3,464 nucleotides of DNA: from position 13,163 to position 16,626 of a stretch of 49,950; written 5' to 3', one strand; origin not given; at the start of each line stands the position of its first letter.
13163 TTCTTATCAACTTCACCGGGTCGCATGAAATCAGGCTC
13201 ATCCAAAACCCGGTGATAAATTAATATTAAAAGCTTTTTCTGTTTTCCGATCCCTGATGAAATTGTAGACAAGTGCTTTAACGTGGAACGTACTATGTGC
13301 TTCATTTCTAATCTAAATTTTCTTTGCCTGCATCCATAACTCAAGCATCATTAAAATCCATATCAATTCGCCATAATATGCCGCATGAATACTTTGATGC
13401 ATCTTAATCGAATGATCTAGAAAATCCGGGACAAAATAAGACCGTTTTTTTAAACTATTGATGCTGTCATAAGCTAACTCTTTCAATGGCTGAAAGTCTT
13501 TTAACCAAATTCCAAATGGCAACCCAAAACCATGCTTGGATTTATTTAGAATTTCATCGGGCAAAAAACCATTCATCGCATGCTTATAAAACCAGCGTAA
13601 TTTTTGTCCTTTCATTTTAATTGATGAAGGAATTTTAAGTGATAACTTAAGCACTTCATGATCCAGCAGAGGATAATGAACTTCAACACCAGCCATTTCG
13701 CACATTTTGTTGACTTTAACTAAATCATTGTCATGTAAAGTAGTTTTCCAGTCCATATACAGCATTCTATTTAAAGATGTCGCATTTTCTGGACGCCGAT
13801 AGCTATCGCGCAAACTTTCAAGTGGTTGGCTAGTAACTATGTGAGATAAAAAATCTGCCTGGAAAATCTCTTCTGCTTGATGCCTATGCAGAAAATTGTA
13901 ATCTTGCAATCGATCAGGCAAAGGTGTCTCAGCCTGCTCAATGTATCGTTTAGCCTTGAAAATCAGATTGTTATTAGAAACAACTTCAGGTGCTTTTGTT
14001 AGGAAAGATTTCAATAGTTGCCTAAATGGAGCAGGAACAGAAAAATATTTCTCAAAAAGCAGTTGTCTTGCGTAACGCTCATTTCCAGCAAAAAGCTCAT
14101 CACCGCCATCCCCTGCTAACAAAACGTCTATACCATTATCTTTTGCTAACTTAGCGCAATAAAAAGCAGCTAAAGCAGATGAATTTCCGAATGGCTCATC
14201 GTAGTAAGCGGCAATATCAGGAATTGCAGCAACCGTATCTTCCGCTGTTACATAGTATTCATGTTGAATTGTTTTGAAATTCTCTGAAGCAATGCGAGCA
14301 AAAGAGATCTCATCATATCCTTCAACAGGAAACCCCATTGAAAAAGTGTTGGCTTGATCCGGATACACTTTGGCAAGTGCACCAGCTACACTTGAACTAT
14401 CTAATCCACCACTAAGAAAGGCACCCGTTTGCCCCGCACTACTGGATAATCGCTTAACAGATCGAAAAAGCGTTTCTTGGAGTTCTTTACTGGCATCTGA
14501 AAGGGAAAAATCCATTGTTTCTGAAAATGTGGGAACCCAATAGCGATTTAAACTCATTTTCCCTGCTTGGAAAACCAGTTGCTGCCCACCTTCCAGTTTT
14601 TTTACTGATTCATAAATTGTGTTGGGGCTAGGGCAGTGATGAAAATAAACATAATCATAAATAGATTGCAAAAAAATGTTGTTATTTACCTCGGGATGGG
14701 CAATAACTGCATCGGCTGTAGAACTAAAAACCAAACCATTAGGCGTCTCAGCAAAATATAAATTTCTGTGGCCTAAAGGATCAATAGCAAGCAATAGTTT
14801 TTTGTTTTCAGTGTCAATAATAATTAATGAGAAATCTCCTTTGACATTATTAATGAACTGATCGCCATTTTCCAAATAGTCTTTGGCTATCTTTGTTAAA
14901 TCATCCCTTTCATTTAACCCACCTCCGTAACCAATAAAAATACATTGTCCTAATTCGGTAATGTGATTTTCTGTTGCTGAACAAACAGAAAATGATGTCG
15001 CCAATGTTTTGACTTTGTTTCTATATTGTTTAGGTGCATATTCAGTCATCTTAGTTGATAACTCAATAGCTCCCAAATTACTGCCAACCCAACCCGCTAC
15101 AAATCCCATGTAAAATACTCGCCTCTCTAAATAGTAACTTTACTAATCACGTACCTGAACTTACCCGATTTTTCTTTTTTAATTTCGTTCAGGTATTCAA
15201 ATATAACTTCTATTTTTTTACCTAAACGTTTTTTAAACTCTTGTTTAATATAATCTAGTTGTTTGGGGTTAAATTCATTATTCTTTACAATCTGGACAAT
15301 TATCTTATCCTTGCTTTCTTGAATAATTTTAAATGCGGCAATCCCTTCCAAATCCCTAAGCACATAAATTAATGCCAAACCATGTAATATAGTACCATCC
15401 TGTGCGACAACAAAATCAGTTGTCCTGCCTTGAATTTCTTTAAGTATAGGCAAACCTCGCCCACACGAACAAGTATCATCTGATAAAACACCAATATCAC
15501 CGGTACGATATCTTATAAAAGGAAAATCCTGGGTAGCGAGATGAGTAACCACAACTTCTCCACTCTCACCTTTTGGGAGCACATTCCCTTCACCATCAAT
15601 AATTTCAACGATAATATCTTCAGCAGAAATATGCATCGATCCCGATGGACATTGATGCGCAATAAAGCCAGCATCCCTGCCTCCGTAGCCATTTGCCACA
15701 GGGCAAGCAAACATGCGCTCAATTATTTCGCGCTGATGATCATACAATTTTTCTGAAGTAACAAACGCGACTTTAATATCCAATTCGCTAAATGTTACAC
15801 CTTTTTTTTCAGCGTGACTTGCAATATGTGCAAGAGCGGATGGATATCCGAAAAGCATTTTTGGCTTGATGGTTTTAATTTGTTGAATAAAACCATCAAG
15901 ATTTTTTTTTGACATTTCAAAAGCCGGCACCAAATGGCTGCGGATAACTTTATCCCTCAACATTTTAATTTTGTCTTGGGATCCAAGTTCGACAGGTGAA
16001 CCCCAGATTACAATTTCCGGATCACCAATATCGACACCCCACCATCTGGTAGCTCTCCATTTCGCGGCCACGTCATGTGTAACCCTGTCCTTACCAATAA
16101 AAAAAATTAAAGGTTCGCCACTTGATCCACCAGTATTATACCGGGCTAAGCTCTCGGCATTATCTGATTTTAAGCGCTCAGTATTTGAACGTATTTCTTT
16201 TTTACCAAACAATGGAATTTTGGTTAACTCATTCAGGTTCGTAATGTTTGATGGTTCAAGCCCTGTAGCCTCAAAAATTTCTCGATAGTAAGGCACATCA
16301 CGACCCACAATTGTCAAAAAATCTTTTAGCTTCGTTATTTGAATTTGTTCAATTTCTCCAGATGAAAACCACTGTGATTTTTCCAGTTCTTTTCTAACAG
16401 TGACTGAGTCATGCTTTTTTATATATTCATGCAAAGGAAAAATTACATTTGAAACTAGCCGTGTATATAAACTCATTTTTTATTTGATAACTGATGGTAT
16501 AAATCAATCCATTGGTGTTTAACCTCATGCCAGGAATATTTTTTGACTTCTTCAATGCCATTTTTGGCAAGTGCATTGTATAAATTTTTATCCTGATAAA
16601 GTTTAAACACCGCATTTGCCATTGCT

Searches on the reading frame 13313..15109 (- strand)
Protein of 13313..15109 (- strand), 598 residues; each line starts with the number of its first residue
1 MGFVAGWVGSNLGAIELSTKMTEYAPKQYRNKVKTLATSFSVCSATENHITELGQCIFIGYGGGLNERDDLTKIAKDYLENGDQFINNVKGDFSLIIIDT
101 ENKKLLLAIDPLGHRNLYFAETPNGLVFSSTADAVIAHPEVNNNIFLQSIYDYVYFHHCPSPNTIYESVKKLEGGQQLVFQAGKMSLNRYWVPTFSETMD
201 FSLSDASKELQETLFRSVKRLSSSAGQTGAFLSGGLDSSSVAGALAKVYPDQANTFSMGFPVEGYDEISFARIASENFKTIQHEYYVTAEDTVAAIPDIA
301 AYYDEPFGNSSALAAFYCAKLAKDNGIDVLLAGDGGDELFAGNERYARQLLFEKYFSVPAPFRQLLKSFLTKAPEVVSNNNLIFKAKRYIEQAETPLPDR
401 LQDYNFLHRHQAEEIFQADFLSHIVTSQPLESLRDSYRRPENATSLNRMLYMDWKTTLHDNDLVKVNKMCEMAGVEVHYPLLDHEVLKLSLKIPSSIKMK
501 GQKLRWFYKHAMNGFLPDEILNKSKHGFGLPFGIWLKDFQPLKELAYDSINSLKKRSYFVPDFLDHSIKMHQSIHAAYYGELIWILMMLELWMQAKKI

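Call 4: search_protein_families(library=pfam, proteins=[window:13313-15109:-])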
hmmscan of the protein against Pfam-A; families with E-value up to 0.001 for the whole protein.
window:13313-15109:- (598 aa): 3 families
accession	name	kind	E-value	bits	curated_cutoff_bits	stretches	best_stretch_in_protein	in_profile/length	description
PF00733.27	Asn_synthase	-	1.8e-81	275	21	1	209-594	1-354/354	Asparagine synthase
PF13537.11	GATase_7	-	2.9e-10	40.7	25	1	74-135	58-121/123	Glutamine amidotransferase domain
PF13522.11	GATase_6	-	0.00043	20.8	27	1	75-130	74-129/130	Glutamine amidotransferase domain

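Call 5: search_protein_families(library=ncbifam, proteins=[window:13313-15109:-])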
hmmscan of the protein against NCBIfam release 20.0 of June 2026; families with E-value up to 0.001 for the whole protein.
window:13313-15109:- (598 aa): 6 families
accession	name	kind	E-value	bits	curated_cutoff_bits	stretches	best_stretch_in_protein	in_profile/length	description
TIGR03108.1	eps_aminotran_1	hypoth_equivalog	1.2e-87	295.1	816.9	1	69-594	99-626/628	XrtA/PEP-CTERM system amidotransferase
TIGR01536.1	asn_synth_AEB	equivalog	7.4e-74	249.6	267.1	1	77-528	108-517/517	asparagine synthase (glutamine-hydrolyzing)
TIGR03104.1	trio_amidotrans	equivalog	1.8e-64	218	570.1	2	66-348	96-385/589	N-acetylglutaminylglutamine amidotransferase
NF033535.1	lass_lactam_cya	exception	7.3e-43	147.1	525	2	75-351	105-387/668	lasso peptide isopeptide bond-forming cyclase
NF006949.0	PRK09431.1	equivalog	2.2e-40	138.7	499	3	167-344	170-359/554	asparagine synthase B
NF033561.1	macrolact_Ik_Al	subfamily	1.3e-22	80.1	300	1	66-348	58-339/561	albusnodin/ikarugamycin family macrolactam cyclase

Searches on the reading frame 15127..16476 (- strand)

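Call 4: search_protein_families(library=pfam, proteins=[window:15127-16476:-])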
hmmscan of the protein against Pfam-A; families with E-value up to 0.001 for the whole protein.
window:15127-16476:- (449 aa): 1 family
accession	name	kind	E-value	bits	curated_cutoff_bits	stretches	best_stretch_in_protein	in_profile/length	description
PF00501.34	AMP-binding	-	2e-07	30.6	29.9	1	194-310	246-374/384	AMP-binding enzyme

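Call 5: search_protein_families(library=ncbifam, proteins=[window:15127-16476:-])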
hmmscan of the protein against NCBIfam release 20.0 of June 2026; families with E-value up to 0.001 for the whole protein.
window:15127-16476:- (449 aa): 9 families
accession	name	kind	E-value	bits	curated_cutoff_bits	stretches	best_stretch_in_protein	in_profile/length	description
NF045666.1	DVU1553_fam_AMP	equivalog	9.5e-44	149.8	300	2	172-351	150-330/331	DVU_1553 family AMP-dependent CoA ligase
NF053551.1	FlxY_rubin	equivalog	3.8e-42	144.5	520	2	199-436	163-409/424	flexirubin biosynthesis putative acyl-CoA ligase FlxY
NF041878.1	paak_haloarch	equivalog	2.1e-36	125.4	700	1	37-429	8-404/427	phenylacetate--CoA ligase PaaK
TIGR02155.1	PA_CoA_ligase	equivalog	4.7e-31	107.7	646.3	1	38-421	4-389/422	phenylacetate--CoA ligase PaaK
TIGR02304.1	aden_form_hyp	equivalog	1e-19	70.9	251.9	1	191-446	174-427/430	F390 synthetase-related protein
NF041217.1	BagE_FevW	exception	3.6e-18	65.7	800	1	232-398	192-358/424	bagremycin/ferroverdin synthetase BagE/FevW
TIGR03335.1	F390_ftsA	equivalog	2.3e-17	62.8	458.7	1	39-341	11-319/445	coenzyme F390 synthetase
NF009139.0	PRK12492.1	equivalog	1.1e-06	27.5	1018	1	191-310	294-417/562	long-chain-fatty-acid--CoA ligase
NF004229.0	PRK05677.1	subfamily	3.2e-05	22.6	879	1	191-310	287-409/563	long-chain-fatty-acid--CoA ligase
